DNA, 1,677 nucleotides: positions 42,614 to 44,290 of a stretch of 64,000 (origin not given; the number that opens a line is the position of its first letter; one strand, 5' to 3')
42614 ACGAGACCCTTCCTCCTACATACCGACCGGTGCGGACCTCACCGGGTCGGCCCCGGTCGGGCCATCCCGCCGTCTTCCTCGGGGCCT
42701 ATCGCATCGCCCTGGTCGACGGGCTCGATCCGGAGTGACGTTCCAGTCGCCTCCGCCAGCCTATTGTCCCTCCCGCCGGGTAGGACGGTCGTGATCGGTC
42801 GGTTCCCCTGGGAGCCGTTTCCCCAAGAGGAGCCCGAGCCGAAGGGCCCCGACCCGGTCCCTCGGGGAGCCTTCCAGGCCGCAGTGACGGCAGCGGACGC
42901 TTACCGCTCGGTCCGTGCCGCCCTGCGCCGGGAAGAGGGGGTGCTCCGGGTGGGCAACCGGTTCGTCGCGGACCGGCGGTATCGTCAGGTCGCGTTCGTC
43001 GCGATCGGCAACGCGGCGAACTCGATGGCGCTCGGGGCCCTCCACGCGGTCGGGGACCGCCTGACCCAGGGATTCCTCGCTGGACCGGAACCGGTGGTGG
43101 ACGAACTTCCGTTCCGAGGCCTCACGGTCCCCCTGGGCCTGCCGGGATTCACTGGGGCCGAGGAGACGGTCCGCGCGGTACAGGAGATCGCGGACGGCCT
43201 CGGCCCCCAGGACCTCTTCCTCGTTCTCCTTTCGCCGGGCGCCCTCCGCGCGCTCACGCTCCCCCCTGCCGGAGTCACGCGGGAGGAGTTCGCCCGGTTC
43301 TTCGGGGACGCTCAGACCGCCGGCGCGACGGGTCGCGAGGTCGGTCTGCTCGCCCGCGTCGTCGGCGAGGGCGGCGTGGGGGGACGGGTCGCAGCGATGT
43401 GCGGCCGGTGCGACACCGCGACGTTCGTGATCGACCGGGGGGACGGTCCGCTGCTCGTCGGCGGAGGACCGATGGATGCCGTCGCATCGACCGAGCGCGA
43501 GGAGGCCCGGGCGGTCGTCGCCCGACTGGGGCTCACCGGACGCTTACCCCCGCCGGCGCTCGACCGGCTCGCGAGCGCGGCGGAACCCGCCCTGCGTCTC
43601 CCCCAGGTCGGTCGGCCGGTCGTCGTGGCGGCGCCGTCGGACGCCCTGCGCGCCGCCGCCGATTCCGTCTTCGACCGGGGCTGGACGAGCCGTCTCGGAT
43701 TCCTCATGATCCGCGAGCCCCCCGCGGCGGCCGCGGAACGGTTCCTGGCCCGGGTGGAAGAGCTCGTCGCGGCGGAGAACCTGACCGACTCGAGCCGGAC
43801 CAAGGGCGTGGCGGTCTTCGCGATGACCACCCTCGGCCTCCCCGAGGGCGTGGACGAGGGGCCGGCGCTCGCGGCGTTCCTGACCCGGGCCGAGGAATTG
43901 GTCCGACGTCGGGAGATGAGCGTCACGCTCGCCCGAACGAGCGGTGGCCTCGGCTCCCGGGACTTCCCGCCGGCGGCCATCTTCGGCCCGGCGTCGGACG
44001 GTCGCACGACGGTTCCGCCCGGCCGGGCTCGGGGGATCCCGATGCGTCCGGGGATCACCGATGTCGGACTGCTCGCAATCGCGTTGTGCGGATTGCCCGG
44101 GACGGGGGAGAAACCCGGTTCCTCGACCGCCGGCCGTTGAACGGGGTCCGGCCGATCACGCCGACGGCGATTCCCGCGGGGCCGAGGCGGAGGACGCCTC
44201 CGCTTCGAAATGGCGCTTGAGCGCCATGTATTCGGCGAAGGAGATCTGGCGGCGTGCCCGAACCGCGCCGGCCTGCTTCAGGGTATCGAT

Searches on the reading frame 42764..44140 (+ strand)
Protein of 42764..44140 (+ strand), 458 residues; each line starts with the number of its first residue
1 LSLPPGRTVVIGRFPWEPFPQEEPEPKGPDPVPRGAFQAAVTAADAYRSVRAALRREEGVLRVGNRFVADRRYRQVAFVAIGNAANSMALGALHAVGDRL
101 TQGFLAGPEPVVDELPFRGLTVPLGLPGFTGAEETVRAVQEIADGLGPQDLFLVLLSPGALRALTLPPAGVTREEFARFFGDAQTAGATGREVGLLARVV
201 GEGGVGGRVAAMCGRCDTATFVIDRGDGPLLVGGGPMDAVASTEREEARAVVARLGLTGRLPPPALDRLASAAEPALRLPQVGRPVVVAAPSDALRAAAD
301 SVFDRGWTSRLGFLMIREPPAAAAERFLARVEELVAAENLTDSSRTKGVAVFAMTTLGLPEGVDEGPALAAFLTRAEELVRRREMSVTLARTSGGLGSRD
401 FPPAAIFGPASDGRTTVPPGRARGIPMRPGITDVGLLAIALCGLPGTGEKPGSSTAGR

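Call 81: search_protein_families(library=pfam, proteins=[window:42764-44140:+], max_evalue=0.0001)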
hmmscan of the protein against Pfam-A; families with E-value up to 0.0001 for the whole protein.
window:42764-44140:+ (458 aa): 1 family
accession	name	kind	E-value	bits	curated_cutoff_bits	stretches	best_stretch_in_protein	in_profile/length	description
PF13660.11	DUF4147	-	1.5e-17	64.3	23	1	36-268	5-232/234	Domain of unknown function (DUF4147)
